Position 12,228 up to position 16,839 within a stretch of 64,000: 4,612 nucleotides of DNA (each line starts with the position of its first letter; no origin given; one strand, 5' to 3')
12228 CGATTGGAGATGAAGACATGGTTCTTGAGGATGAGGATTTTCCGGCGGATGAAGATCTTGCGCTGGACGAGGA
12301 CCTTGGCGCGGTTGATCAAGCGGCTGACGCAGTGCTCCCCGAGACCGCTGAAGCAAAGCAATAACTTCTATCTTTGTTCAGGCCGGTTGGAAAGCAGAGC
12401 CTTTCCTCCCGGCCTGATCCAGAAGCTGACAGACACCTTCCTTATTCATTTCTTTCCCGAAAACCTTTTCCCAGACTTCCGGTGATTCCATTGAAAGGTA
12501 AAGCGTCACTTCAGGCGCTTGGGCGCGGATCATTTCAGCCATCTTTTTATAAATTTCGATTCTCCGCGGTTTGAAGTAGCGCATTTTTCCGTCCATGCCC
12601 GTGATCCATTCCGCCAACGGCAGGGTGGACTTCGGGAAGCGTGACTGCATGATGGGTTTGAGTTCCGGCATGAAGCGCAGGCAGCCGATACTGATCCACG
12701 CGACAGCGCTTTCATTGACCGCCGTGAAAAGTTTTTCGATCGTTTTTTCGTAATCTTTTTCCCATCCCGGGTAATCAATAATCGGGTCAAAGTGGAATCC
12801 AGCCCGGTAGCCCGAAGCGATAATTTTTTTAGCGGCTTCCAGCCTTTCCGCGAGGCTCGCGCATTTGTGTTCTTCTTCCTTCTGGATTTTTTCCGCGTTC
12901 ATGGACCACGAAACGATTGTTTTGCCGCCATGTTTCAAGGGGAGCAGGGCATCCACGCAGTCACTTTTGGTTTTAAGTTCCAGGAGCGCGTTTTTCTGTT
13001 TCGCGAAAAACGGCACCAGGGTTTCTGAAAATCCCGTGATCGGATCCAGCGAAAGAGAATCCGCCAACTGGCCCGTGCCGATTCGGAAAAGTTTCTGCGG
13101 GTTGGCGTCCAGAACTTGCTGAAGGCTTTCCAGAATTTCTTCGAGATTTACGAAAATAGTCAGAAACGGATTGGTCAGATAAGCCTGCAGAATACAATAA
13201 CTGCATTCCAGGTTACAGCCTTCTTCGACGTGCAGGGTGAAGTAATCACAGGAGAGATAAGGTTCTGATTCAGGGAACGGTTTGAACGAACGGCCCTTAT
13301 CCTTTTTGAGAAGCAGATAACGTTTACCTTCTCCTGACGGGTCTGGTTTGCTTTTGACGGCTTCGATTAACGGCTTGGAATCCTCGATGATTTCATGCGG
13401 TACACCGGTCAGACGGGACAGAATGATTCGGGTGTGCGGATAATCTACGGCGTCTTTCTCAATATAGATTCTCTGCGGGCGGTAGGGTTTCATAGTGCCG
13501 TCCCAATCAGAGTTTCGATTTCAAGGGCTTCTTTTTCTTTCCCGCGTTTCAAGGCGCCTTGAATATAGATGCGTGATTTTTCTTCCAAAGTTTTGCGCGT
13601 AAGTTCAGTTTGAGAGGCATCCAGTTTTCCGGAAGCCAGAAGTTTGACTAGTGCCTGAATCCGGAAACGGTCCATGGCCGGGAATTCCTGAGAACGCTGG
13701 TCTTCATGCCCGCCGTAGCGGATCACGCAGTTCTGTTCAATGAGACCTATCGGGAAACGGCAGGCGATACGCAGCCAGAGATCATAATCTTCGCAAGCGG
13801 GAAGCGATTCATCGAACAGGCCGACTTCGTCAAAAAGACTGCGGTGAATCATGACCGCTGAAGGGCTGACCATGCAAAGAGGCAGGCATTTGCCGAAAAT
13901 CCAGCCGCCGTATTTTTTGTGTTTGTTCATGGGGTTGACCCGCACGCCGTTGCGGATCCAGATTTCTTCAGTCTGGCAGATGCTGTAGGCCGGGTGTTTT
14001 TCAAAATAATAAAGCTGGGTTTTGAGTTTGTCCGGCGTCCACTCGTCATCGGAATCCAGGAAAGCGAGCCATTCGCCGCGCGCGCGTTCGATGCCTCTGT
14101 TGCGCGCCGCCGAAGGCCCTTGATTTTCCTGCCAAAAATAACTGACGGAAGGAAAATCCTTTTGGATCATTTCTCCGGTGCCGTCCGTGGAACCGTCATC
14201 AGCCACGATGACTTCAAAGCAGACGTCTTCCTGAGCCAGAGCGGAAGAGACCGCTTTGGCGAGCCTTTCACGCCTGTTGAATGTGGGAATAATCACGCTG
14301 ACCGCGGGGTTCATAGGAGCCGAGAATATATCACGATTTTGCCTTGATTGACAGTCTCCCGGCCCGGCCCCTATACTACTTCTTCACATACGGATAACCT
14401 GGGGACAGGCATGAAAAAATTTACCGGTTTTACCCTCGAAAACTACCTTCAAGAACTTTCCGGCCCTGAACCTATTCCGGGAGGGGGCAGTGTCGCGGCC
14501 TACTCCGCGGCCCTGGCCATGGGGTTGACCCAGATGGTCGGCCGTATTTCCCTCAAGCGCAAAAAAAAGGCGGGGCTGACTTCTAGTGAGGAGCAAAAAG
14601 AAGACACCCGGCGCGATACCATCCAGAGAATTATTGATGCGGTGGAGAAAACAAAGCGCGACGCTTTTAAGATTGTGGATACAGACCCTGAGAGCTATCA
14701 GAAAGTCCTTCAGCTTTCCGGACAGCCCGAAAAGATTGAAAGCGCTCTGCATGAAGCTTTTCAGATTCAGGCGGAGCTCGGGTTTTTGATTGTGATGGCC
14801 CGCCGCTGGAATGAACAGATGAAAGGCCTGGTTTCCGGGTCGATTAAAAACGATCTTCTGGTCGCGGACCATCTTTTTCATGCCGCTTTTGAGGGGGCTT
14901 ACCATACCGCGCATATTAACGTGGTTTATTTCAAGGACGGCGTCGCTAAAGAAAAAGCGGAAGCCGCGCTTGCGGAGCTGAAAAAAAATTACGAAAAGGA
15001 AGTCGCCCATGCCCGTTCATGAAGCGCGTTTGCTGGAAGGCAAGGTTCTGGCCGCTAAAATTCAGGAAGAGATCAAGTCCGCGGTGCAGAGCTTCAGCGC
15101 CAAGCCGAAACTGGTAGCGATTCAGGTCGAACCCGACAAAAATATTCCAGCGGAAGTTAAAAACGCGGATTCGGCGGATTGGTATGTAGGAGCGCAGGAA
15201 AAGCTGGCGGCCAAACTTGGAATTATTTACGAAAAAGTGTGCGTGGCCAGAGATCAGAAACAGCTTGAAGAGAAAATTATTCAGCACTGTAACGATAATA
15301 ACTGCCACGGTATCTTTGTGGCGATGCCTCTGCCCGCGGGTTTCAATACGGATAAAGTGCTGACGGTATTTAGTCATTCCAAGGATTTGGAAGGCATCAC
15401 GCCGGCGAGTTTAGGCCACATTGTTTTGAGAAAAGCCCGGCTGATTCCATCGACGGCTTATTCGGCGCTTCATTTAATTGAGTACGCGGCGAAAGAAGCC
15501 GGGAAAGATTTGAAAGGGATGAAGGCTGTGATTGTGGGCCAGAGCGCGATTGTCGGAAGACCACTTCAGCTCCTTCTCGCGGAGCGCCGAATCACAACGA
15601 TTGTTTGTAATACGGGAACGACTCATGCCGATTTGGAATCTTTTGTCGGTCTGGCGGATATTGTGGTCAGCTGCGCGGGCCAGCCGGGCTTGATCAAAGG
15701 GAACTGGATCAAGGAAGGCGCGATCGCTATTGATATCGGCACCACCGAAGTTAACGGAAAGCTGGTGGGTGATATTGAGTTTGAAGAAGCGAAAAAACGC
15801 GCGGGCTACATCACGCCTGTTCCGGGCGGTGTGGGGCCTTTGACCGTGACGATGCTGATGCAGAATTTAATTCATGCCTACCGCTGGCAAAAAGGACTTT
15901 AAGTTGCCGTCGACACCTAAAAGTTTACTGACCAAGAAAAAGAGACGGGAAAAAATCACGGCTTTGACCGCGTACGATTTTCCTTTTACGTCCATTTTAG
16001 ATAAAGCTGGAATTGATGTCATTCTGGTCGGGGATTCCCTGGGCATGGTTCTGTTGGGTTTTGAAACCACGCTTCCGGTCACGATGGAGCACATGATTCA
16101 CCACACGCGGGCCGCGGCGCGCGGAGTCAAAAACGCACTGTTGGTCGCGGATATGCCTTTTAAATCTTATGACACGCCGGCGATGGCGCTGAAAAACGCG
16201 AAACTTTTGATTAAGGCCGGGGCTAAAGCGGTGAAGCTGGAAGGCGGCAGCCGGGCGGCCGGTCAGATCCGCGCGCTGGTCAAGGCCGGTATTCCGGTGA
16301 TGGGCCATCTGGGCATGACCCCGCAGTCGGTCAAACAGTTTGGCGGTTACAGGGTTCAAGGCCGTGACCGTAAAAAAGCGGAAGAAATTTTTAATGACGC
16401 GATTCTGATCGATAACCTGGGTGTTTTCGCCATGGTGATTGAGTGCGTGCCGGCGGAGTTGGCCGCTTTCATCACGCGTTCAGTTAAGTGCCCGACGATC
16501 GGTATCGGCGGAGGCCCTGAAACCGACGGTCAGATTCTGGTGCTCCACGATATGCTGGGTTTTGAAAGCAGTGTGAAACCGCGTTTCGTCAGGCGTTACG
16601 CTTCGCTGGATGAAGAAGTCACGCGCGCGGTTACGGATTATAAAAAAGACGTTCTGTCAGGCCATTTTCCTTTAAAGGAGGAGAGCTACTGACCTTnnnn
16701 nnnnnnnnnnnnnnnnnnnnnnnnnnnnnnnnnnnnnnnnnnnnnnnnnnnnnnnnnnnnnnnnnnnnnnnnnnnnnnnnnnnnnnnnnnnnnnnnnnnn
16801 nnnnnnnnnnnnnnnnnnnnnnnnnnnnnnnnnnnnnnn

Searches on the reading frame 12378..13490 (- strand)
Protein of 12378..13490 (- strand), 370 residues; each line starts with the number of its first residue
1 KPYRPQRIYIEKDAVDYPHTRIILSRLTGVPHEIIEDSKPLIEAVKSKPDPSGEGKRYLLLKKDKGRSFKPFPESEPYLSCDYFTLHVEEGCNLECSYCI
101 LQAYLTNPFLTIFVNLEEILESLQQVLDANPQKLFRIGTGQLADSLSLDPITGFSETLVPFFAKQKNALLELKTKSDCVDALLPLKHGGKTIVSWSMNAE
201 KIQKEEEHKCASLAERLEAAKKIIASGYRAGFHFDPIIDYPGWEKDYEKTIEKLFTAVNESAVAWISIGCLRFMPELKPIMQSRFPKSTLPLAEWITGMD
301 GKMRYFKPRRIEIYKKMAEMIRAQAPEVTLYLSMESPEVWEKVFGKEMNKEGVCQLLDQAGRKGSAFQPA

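Call 80: search_protein_families(library=pfam, proteins=[window:12378-13490:-], max_evalue=0.00001)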
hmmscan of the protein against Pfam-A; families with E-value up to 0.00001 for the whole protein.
window:12378-13490:- (370 aa): 1 family
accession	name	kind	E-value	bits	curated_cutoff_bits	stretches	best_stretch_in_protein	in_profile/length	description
PF20903.3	SPL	-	2.2e-41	142.3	27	1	3-324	1-328/338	Spore photoproduct lyase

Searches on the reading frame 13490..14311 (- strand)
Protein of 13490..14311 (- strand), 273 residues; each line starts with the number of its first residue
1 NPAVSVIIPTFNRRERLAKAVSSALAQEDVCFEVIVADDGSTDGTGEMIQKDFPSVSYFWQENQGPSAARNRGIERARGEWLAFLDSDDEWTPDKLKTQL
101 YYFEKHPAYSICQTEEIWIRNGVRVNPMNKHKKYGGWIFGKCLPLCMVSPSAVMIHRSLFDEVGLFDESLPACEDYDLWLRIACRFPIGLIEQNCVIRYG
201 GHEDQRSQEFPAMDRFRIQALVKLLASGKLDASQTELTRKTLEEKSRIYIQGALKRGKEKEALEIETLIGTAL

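Call 80: search_protein_families(library=pfam, proteins=[window:13490-14311:-], max_evalue=0.00001)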
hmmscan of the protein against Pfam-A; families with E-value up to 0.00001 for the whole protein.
window:13490-14311:- (273 aa): 3 families
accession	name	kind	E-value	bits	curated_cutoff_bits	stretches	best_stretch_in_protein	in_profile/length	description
PF00535.33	Glycos_transf_2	-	2.8e-36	125.4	23.3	1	5-163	1-167/168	Glycosyl transferase family 2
PF10111.15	Glyco_tranf_2_2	-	1.8e-20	74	27.3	1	5-101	1-104/276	Glycosyltransferase like family 2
PF13641.12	Glyco_tranf_2_3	-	1.5e-18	68.1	27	1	2-183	1-195/230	Glycosyltransferase like family 2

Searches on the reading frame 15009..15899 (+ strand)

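Call 80: search_protein_families(library=pfam, proteins=[window:15009-15899:+], max_evalue=0.00001)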
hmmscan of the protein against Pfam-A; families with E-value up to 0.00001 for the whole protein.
window:15009-15899:+ (297 aa): 2 families
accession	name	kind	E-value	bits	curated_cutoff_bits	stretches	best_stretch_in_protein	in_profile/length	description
PF02882.25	THF_DHG_CYH_C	-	1.2e-50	171.4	27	1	132-294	2-159/160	Tetrahydrofolate dehydrogenase/cyclohydrolase, NAD(P)-binding domain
PF00763.28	THF_DHG_CYH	-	2.6e-19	70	32.8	1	9-128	1-115/115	Tetrahydrofolate dehydrogenase/cyclohydrolase, catalytic domain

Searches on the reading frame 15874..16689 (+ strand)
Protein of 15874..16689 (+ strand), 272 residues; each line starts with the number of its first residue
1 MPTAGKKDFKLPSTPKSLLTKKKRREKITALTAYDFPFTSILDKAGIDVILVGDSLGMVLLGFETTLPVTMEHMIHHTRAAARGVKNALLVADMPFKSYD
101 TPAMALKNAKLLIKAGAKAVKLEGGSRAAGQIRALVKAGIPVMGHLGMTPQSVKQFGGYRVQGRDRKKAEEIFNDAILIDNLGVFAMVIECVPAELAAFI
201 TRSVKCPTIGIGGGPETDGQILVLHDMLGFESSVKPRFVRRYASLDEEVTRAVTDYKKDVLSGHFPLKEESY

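Call 80: search_protein_families(library=pfam, proteins=[window:15874-16689:+], max_evalue=0.00001)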
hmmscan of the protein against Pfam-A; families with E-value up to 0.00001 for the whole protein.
window:15874-16689:+ (272 aa): 1 family
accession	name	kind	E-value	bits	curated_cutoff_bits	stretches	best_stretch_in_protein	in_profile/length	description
PF02548.21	Pantoate_transf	-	9.2e-108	360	28.7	1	16-266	5-257/259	Ketopantoate hydroxymethyltransferase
